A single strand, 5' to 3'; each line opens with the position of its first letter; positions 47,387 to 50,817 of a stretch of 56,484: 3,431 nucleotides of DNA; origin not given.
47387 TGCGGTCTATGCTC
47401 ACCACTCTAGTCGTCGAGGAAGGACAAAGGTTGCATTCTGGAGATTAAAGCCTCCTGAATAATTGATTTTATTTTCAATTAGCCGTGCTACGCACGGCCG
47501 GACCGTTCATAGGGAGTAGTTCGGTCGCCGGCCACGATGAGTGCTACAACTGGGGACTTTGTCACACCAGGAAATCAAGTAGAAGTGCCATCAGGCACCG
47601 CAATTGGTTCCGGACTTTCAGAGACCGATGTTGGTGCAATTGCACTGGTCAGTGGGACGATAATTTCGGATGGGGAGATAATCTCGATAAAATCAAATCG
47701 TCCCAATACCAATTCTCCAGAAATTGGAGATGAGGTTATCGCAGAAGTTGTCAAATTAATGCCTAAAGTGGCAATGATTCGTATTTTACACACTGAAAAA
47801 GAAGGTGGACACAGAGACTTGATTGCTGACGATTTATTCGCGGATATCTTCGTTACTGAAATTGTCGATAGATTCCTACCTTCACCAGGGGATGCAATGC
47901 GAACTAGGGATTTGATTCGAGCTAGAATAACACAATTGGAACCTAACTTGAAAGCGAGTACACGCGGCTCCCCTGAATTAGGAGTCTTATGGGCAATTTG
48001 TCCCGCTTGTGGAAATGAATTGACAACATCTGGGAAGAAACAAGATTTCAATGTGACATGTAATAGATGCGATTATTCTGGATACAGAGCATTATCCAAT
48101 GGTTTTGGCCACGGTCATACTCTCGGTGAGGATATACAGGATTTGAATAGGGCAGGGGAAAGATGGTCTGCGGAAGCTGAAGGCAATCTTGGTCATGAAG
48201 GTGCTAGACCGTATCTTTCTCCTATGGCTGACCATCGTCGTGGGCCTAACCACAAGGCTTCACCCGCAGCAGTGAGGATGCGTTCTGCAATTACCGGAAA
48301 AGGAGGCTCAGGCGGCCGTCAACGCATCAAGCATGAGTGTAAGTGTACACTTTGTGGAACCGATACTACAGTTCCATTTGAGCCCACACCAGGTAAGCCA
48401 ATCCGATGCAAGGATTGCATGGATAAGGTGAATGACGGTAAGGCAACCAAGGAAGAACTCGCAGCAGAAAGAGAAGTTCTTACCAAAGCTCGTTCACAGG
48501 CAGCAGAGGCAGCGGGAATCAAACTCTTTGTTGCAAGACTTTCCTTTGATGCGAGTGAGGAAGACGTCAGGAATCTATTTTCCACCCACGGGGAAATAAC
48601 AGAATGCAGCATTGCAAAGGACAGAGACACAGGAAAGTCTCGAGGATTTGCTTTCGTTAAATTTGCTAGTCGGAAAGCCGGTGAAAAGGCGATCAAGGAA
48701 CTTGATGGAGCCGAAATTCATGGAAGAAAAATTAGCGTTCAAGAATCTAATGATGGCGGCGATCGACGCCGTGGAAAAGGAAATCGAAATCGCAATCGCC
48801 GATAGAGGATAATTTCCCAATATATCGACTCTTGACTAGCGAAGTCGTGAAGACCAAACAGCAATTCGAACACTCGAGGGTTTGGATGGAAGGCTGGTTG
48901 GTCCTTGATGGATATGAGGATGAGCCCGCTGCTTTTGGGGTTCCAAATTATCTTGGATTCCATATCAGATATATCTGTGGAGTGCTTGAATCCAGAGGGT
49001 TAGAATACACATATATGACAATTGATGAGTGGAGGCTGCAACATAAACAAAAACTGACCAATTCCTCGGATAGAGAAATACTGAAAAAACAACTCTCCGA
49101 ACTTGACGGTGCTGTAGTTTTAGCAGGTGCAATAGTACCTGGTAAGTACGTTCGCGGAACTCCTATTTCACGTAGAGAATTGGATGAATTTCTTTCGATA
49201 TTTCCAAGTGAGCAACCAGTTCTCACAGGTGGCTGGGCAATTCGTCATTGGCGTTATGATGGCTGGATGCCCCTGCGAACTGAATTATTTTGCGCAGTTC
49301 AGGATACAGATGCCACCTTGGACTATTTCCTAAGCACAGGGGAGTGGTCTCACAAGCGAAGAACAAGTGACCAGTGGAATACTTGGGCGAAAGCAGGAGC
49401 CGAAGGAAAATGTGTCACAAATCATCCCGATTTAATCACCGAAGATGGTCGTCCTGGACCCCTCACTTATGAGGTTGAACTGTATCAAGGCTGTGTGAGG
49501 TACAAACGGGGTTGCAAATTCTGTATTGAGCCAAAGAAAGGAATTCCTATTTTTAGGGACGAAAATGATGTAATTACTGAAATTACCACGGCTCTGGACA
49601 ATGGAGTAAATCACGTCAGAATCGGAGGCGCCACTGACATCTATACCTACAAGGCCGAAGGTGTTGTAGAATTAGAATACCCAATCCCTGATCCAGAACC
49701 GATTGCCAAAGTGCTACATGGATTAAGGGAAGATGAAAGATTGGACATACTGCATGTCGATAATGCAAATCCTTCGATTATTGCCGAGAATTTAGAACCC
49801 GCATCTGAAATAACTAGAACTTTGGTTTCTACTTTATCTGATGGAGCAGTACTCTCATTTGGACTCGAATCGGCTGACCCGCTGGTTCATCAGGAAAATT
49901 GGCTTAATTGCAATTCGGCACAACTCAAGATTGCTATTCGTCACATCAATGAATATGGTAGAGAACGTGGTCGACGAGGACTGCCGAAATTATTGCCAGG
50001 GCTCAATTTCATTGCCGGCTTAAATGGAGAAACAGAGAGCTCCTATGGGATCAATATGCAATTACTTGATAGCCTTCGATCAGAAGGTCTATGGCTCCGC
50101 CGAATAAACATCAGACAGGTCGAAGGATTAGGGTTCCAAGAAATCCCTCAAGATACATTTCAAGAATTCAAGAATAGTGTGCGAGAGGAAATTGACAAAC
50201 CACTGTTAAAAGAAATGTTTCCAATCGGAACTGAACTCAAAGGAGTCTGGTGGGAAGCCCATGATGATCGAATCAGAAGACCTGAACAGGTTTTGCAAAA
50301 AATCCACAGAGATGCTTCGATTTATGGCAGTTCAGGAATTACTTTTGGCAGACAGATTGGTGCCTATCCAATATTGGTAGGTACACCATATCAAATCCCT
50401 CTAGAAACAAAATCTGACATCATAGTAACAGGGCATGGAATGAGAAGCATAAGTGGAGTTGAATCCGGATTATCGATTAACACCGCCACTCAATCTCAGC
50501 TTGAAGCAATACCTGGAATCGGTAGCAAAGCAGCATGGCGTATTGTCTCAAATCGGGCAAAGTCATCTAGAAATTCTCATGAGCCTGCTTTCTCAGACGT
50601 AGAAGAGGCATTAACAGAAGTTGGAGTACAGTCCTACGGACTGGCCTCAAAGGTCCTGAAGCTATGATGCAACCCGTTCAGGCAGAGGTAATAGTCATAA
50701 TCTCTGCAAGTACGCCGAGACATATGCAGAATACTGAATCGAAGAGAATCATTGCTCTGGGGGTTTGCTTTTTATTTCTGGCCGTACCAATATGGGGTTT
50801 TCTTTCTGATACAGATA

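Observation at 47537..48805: Exosome cap protein Csl4 fused to a zinc knuckle, a textbook RRM and an RG tail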

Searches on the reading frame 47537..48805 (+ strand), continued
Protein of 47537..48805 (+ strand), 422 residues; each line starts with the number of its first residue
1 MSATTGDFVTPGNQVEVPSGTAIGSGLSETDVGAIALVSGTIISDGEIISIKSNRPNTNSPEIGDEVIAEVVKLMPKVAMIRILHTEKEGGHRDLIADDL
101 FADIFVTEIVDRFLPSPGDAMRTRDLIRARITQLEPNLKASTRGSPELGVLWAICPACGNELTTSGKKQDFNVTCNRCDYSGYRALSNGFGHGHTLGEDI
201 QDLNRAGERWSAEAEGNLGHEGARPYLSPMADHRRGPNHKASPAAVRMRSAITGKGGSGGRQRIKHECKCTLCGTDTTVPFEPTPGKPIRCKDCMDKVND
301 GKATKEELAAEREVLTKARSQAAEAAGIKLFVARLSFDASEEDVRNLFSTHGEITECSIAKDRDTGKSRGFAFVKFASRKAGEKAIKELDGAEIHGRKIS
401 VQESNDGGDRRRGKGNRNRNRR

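Call 8: search_solved_structures(query=window:47537-48805:+, max_evalue=0.01, show_alignments=2)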
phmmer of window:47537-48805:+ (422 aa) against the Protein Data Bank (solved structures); distinct sequences matched with E-value up to 0.01: 327 (the best 60 are shown).
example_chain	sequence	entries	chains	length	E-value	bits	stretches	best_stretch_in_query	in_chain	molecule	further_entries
6r5k_D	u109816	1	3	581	5.8e-35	124.6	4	310-416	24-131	Polyadenylate-binding protein, cytoplasmic and nuclear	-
9cb5_A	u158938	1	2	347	2.6e-22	82.9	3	327-401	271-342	Nucleolin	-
7z3x_A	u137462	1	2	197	7.3e-19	71.6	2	326-401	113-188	Poly(U)-binding-splicing factor PUF60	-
1fxl_A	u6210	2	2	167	7.9e-19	71.5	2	330-402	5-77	PARANEOPLASTIC ENCEPHALOMYELITIS ANTIGEN HUD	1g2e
7q8a_A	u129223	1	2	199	2e-18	70.2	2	326-401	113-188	Poly(U)-binding-splicing factor PUF60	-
2kxf_A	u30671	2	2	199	2.5e-18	69.9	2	326-401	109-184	Poly(U)-binding-splicing factor PUF60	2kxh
3uwt_A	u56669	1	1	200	2.9e-18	69.6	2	326-401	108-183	Poly(U)-binding-splicing factor PUF60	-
5en1_A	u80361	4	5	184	6e-18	68.6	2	328-387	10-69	Heterogeneous nuclear ribonucleoproteins A2/B1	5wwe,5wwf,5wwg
5ho4_A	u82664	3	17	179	7.1e-18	68.3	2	329-394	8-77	Heterogeneous nuclear ribonucleoproteins A2/B1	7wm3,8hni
8x0n_A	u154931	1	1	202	7.3e-18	68.3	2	327-397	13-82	Heterogeneous nuclear ribonucleoprotein A1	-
4yoe_A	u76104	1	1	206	9e-18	68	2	327-398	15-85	Heterogeneous nuclear ribonucleoprotein A1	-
9vva_A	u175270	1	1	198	1.1e-17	67.7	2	327-399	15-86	Heterogeneous nuclear ribonucleoprotein A1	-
1l3k_A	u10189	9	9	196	1.2e-17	67.6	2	327-398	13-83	HETEROGENEOUS NUCLEAR RIBONUCLEOPROTEIN A1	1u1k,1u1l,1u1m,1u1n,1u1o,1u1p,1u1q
2lyv_A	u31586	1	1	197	1.4e-17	67.3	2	328-398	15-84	Heterogeneous nuclear ribonucleoprotein A1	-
1pgz_A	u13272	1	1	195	1.5e-17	67.3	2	328-398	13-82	Heterogeneous nuclear ribonucleoprotein A1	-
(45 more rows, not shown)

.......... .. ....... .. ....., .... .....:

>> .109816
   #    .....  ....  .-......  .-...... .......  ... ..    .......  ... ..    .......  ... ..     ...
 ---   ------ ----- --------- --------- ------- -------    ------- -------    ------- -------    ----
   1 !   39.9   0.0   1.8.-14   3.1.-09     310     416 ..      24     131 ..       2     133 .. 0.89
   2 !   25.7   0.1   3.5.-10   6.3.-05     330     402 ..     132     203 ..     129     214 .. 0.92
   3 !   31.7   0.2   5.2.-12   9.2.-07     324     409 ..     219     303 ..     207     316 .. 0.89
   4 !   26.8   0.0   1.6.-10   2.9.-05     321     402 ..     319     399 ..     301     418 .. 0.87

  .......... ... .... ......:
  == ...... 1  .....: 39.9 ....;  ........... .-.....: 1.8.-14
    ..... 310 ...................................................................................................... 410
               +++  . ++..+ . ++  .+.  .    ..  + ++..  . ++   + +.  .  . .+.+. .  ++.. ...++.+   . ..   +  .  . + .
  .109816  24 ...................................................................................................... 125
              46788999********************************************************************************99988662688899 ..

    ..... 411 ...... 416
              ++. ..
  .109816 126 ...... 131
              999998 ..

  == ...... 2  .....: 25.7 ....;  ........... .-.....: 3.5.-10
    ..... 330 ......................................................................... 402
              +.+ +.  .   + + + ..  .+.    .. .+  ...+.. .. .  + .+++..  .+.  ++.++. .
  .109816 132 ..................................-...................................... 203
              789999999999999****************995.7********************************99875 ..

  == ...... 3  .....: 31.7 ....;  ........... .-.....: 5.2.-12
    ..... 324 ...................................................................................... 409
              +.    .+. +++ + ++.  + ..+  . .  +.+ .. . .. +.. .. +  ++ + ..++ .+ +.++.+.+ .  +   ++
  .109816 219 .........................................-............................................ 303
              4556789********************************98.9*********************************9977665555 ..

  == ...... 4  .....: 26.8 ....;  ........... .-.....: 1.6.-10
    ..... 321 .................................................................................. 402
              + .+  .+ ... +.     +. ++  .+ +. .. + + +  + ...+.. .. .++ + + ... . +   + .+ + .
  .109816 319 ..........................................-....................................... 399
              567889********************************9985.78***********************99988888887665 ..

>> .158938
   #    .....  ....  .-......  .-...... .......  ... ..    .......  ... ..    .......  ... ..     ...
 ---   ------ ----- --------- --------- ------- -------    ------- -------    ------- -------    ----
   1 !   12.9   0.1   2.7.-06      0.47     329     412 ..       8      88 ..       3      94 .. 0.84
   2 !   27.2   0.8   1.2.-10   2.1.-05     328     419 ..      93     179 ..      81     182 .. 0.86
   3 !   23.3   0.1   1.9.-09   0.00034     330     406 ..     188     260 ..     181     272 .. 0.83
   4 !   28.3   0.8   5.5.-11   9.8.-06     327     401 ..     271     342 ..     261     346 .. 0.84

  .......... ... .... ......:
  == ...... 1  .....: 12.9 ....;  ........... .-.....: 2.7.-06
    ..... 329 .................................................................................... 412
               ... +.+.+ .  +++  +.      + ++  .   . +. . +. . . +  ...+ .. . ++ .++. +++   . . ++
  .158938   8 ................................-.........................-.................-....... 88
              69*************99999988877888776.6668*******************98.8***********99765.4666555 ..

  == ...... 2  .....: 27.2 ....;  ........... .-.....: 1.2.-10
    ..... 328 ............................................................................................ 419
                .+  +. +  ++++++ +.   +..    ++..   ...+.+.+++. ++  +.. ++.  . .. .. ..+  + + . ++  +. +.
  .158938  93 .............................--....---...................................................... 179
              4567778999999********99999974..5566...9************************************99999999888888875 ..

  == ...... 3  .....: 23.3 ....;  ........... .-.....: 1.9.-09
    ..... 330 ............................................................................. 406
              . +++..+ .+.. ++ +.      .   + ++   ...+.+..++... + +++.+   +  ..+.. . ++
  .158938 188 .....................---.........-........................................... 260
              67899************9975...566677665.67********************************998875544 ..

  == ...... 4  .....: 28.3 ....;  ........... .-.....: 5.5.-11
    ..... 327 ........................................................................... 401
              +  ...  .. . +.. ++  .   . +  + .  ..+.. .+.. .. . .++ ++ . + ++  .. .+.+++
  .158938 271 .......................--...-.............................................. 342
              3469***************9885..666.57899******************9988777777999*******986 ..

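Call 16: find_encoding_contigs(protein=P0118, flank=10000, max_places=3)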
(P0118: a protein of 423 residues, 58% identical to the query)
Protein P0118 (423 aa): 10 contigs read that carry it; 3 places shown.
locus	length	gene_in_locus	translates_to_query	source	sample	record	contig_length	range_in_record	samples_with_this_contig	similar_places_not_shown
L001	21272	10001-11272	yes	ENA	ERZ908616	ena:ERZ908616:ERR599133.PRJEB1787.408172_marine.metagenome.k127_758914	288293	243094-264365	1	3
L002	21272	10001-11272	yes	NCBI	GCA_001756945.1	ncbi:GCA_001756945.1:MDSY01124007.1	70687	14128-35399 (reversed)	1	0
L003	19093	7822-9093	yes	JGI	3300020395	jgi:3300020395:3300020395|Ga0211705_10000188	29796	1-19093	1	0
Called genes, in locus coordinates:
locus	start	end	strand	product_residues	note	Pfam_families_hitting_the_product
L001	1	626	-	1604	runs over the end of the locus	PF00082:Peptidase_S8, PF07705:CARDB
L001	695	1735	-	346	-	PF01694:Rhomboid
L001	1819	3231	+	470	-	PF00005:ABC_tran, PF02463:SMC_N (faint), PF13304:AAA_21 (faint)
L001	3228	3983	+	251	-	PF01578:Cytochrom_C_asm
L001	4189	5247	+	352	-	PF04981:NMD3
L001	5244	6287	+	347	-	PF10432:bact-PGI_C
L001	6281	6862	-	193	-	PF01551:Peptidase_M23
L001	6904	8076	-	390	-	PF04513:Baculo_PEP_C (faint), PF02646:RmuC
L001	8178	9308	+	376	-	PF01118:Semialdhyde_dh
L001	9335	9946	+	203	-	PF05175:MTS, PF03602:Cons_hypoth95, PF06325:PrmA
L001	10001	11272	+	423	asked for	PF23477:zf_Tbcl_2, PF00076:RRM_1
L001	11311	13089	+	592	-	PF04055:Radical_SAM (weak)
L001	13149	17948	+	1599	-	-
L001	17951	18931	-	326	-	PF00108:Thiolase_N (weak), PF08545:ACP_syn_III, PF08541:ACP_syn_III_C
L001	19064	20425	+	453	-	PF00437:T2SSE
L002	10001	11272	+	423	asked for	PF23477:zf_Tbcl_2, PF00076:RRM_1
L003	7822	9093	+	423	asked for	PF23477:zf_Tbcl_2, PF00076:RRM_1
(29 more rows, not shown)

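Call 36: predict_structure(alignment_id=A1)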
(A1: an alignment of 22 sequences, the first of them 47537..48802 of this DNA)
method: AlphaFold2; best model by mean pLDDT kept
length: 422 residues; sequences in the alignment: 22
mean_pLDDT: 61.4   pTM: 0.33
mean pLDDT of the five models: 61.4, 61.0, 57.6, 53.1, 52.7
residues with pLDDT >= 90: 41; 70-90: 137; 50-70: 78; < 50: 166
segments of 3 or more residues with pLDDT < 50: 91-103, 109-119, 133-160, 165-172, 180-262, 406-422
pLDDT, mean of each block of 10 residues (from residue 1): 69 73 79 66 84 58 64 54 60 42 49 44 61 43 33 43 49 52 35 30 29 36 27 30 40 38 72 86 82 86 88 85 83 89 91 91 83 90 90 88 60 34 30
secondary structure, 60 per line:
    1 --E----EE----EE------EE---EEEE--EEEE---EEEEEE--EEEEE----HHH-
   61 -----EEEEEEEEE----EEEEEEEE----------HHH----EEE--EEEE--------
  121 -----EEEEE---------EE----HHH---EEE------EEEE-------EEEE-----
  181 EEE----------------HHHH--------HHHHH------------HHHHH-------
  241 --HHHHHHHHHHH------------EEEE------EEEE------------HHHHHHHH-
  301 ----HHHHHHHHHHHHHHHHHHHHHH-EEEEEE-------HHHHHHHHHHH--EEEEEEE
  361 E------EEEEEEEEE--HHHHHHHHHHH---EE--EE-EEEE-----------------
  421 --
elements in order: E27-30 E33-36 E40-45 E48-52 E66-74 E79-86 E104-106 E109-112 E126-130 E152-154 E161-164 E172-175 E181-183 H200-203 H212-216 H229-233 H243-253 E266-269 E276-279 H292-299 H305-326 E328-333 H341-351 E354-361 E368-376 H379-389 E400-403

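Call 72: fold_search(model_id=the predicted structure, library=pdb)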
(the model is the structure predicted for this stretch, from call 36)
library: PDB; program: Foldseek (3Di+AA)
matches with E <= 10: 1824; with E <= 0.001: 786
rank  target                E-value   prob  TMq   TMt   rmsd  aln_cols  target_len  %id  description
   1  6qx9_1K               9.6e-09  1.00  0.19  0.39  20.7       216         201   21  Structure of a human fully-assembled precatalytic spliceosome (pre-B complex). (released 2019-04-17)
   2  4pkd_B                1.3e-08  1.00  0.19  0.33  24.6       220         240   20  U1-70k in complex with U1 snRNA stem-loops 1 and U1-A RRM in complex with stem-loop 2 (released 2014-12-31)
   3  5mmj_v                1.4e-08  1.00  0.18  0.93   1.4        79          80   29  Structure of the small subunit of the chloroplast ribosome (released 2017-01-11)
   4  4fxv_B                1.5e-08  1.00  0.18  0.89   1.3        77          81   31  Crystal structure of an ELAV-like protein 1 (ELAVL1) from Homo sapiens at 1.90 A resolution (released 2012-10-03)
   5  5tbx_A                1.8e-08  1.00  0.18  0.89   0.7        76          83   41  hnRNP A18 RNA Recognition Motif (released 2017-04-12)
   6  4fxv_A                1.8e-08  1.00  0.18  0.88   1.6        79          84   30  Crystal structure of an ELAV-like protein 1 (ELAVL1) from Homo sapiens at 1.90 A resolution (released 2012-10-03)
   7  3uwt                  2.9e-08  1.00  0.20  0.41   2.4        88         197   27  Crystal structure of a RNA binding domain of poly-U binding splicing factor 60KDa (PUF60) from Homo sapiens at 2.50 A re (released 2012-01-11)
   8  5tbx_B                3.3e-08  1.00  0.18  0.82   3.9        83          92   40  hnRNP A18 RNA Recognition Motif (released 2017-04-12)
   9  3hi9_A                4.4e-08  1.00  0.18  0.94   1.2        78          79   29  The x-ray crystal structure of the first RNA recognition motif (RRM1) of the AU-rich element (ARE) binding protein HuR (released 2010-03-31)
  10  1fxl_A                4.6e-08  1.00  0.19  0.47   1.6        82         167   33  CRYSTAL STRUCTURE OF HUD AND AU-RICH ELEMENT OF THE C-FOS RNA (released 2001-02-05)
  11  5z56_Y                5.2e-08  1.00  0.18  0.71  12.7       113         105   26  cryo-EM structure of a human activated spliceosome (mature Bact) at 5.1 angstrom. (released 2018-09-19)
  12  1whw_MODEL_1_A        5.5e-08  1.00  0.18  0.75   1.4        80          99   40  Solution structure of the N-terminal RNA binding domain from hypothetical protein BAB23448 (released 2004-11-28)
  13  4fxv_D                5.8e-08  1.00  0.18  0.94   1.2        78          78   31  Crystal structure of an ELAV-like protein 1 (ELAVL1) from Homo sapiens at 1.90 A resolution (released 2012-10-03)
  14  7z3x_A                5.8e-08  1.00  0.20  0.42   2.3        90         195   28  Crystal structure of FIR RRM1-2 Y115F mutant bound to FUSE ssDNA (released 2022-11-09)
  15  6ud7_C                6.2e-08  1.00  0.18  0.90   1.0        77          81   31  Crystal structure of full-length human DCAF15-DDB1(deltaBPB)-DDA1-RBM39 in complex with indisulam (released 2019-12-18)
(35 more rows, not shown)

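Call 79: predict_structure(alignment_id=A7)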
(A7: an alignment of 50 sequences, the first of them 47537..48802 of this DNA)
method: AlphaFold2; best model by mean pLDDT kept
length: 422 residues; sequences in the alignment: 50
mean_pLDDT: 77.8   pTM: 0.46
mean pLDDT of the five models: 77.8, 76.9, 76.7, 74.6, 73.9
residues with pLDDT >= 90: 73; 70-90: 266; 50-70: 29; < 50: 54
segments of 3 or more residues with pLDDT < 50: 221-246, 254-262, 406-422
pLDDT, mean of each block of 10 residues (from residue 1): 79 82 84 80 86 66 90 89 84 71 93 86 92 88 93 83 83 85 91 80 87 70 38 40 48 44 70 84 81 85 83 80 78 88 88 88 85 88 87 86 60 33 33
secondary structure, 60 per line:
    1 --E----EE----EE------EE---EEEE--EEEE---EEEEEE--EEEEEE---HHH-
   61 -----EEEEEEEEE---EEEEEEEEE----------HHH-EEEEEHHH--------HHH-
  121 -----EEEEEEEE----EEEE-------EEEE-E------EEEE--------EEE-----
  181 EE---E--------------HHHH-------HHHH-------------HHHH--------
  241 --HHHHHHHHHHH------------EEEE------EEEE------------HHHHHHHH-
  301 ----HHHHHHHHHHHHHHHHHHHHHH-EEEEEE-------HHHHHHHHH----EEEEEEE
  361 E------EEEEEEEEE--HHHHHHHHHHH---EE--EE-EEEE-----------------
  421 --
elements in order: E27-30 E33-36 E40-45 E48-53 E66-74 E78-86 E101-105 E126-133 E138-141 E149-152 E161-164 E173-175 H201-204 H212-215 H229-232 H243-253 E266-269 E276-279 H292-299 H305-326 E328-333 H341-349 E354-361 E368-376 H379-389 E400-403

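Call 82: fold_search(model_id=the predicted structure, library=pdb)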
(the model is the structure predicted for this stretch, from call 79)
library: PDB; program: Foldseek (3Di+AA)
matches with E <= 10: 1829; with E <= 0.001: 810
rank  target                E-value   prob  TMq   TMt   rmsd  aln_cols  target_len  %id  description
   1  2ba1_A                5.9e-15  1.00  0.29  0.65   6.3       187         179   26  Archaeal exosome core (released 2005-11-22)
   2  5okz_S                3.3e-12  1.00  0.26  0.51   9.5       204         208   18  Crystal Strucrure of the Mpp6 Exosome complex (released 2017-08-30)
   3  5okz_m                1.2e-11  1.00  0.27  0.57   9.1       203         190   19  Crystal Strucrure of the Mpp6 Exosome complex (released 2017-08-30)
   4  5c0w_I                2.9e-11  1.00  0.27  0.48  10.8       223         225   19  Structure of a 12-subunit nuclear exosome complex bound to single-stranded RNA substrates (released 2015-07-29)
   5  8qcf_J                3.8e-11  1.00  0.26  0.46  11.5       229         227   18  yeast cytoplasmic exosome-Ski2 complex degrading a RNA substrate (released 2024-01-10)
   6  4oo1_I                6.4e-11  1.00  0.27  0.50  10.7       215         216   20  Structure of an Rrp6-RNA exosome complex bound to poly(A) RNA (released 2014-07-02)
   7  4ifd_I                8.5e-11  1.00  0.27  0.47  11.3       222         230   18  Crystal structure of an 11-subunit eukaryotic exosome complex bound to RNA (released 2013-02-06)
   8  5k36_I                1.1e-10  1.00  0.27  0.48  10.5       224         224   17  Structure of an eleven component nuclear RNA exosome complex bound to RNA (released 2016-11-02)
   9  5c0x_I                1.4e-10  1.00  0.27  0.49  11.6       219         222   18  Structure of a 12-subunit nuclear exosome complex bound to structured RNA (released 2015-08-05)
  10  8r1o_I                1.6e-10  1.00  0.26  0.58   8.0       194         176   22  Structure of C. thermophilum RNA exosome core (released 2024-07-17)
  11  5vzj_I                2.1e-10  1.00  0.27  0.52   8.4       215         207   17  STRUCTURE OF A TWELVE COMPONENT MPP6-NUCLEAR RNA EXOSOME COMPLEX BOUND TO RNA (released 2017-08-02)
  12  6d6q_I                2.4e-10  1.00  0.28  0.58   6.8       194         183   18  Human nuclear exosome-MTR4 RNA complex - overall reconstruction (released 2018-06-20)
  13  8pel_I                3.0e-10  1.00  0.26  0.58   8.6       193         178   21  Structure of C. thermophilum RNA exosome core (released 2024-06-26)
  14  5jea_I                4.8e-10  1.00  0.26  0.44  12.4       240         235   18  Structure of a cytoplasmic 11-subunit RNA exosome complex including Ski7, bound to RNA (released 2016-07-13)
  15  5okz_c                6.7e-10  1.00  0.26  0.53   9.6       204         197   18  Crystal Strucrure of the Mpp6 Exosome complex (released 2017-08-30)
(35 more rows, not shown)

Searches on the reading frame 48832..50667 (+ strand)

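Call 10: search_protein_families(library=pfam, proteins=[window:48832-50667:+], max_evalue=0.001)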
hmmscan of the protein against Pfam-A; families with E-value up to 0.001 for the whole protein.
window:48832-50667:+ (611 aa): 1 family
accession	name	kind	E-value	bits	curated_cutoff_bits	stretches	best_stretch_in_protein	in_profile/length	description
PF12836.13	HHH_3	-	2.7e-06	27.8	27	1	545-577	4-36/65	Helix-hairpin-helix motif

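Call 66: search_protein_families(library=ncbifam, proteins=[window:48832-50667:+], max_evalue=0.00001)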
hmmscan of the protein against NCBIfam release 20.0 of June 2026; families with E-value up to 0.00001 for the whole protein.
window:48832-50667:+ (611 aa): 0 families
